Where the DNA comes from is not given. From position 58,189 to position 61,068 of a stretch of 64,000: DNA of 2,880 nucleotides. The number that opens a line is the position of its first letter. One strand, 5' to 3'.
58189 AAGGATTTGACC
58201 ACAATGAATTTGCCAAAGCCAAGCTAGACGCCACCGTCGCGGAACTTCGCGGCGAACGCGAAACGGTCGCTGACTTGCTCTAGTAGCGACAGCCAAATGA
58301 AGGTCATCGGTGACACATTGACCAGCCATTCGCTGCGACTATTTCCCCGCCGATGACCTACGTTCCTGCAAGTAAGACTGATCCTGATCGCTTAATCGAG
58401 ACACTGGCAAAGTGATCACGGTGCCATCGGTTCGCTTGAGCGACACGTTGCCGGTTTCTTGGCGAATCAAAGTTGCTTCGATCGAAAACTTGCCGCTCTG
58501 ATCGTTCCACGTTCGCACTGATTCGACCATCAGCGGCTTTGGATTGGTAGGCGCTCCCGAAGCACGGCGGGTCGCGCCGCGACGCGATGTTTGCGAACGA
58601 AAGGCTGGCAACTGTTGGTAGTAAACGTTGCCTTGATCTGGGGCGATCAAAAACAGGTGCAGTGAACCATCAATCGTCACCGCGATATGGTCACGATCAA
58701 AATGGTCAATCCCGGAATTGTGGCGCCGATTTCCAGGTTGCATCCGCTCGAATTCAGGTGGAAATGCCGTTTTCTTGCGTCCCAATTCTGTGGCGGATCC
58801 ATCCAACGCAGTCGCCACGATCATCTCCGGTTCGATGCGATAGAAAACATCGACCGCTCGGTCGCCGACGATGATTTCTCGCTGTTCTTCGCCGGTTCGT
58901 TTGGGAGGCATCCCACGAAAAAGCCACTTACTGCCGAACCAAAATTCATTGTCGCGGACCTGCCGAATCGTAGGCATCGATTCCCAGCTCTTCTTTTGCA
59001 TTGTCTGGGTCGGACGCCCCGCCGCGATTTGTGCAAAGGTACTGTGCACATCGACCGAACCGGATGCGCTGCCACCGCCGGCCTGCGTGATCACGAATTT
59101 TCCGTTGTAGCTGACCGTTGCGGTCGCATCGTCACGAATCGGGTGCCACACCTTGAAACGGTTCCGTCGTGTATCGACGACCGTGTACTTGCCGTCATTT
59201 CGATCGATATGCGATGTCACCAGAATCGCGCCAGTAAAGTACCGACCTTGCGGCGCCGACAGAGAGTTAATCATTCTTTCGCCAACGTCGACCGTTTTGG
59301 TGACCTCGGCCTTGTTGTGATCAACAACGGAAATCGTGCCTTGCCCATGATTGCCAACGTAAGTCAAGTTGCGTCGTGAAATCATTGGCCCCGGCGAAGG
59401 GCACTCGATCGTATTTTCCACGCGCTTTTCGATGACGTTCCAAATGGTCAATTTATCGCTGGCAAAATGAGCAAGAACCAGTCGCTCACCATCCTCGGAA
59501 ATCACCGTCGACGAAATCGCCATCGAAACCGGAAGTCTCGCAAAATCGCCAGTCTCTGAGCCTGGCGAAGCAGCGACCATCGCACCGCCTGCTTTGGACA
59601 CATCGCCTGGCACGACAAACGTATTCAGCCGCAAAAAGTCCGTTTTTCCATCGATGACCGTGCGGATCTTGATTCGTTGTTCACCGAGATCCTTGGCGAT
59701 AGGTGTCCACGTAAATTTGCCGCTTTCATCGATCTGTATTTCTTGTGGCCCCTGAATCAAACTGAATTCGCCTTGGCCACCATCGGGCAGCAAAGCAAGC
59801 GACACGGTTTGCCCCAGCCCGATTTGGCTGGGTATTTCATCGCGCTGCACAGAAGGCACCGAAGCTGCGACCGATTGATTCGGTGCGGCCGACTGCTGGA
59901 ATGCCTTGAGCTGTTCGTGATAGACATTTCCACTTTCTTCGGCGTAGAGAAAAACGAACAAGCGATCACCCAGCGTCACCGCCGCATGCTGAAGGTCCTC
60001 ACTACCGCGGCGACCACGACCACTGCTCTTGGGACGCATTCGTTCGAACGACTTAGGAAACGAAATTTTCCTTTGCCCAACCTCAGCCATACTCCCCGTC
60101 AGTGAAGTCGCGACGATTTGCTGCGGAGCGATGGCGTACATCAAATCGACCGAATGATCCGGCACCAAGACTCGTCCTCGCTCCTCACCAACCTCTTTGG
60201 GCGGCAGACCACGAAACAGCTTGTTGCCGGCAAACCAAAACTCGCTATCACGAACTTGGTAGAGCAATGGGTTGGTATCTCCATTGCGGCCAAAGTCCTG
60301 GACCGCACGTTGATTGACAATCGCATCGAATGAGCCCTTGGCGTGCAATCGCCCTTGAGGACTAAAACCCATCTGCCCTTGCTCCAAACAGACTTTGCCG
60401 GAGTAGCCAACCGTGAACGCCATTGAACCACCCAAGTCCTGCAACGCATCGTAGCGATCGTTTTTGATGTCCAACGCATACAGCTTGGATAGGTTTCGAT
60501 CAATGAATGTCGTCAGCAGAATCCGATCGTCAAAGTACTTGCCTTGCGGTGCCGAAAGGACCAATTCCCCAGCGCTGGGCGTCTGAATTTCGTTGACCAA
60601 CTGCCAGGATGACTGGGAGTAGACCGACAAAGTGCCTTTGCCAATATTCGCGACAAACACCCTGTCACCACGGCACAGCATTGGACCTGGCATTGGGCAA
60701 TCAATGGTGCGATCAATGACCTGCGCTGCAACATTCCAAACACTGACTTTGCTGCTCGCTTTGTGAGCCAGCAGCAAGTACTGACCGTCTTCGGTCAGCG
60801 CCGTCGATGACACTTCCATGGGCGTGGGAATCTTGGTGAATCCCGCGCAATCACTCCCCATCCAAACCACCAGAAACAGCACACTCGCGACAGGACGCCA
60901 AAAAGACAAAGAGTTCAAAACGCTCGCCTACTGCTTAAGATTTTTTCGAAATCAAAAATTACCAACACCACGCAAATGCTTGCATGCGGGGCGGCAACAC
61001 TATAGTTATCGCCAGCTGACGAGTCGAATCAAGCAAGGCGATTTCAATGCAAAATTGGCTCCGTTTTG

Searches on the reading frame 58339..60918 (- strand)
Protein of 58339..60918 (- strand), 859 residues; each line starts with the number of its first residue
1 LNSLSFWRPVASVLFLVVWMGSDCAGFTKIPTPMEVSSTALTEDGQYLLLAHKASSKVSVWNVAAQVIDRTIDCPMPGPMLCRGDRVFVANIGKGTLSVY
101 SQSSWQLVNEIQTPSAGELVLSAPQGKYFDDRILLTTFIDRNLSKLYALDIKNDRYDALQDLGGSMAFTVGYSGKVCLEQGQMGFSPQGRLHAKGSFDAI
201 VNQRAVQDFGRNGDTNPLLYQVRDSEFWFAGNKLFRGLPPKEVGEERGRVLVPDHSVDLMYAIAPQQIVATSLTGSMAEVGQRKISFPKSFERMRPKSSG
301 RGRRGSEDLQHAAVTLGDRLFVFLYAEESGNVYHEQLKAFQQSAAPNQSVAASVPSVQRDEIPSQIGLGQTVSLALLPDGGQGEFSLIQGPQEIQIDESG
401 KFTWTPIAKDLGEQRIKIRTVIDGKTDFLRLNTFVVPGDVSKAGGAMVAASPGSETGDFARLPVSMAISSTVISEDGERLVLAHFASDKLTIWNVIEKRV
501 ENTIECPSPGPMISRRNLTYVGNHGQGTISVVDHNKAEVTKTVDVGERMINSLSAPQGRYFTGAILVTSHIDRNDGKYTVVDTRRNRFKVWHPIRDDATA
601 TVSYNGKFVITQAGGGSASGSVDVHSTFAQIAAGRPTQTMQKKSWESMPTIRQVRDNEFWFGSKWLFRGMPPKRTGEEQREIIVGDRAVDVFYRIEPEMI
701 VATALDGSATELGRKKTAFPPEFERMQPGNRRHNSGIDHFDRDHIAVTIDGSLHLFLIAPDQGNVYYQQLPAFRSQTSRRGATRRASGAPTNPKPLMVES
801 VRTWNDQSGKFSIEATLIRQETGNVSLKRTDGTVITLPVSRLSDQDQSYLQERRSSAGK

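Call 100: search_protein_families(library=pfam, proteins=[window:58339-60918:-], max_evalue=0.0001)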
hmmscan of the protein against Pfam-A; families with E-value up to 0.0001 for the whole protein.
window:58339-60918:- (859 aa): 3 families
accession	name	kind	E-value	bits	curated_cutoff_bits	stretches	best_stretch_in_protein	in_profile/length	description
PF03983.18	SHD1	-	1.2e-13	51.1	23.7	1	799-852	8-61/67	SLA1 homology domain 1, SHD1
PF25172.1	Beta-prop_WDR3_2nd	-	1.1e-07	31.9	140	0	36-156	2-116/293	WDR3 second beta-propeller domain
PF02239.22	Cytochrom_D1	-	2e-05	23.7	25.5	0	84-151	236-300/368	Cytochrome D1 heme domain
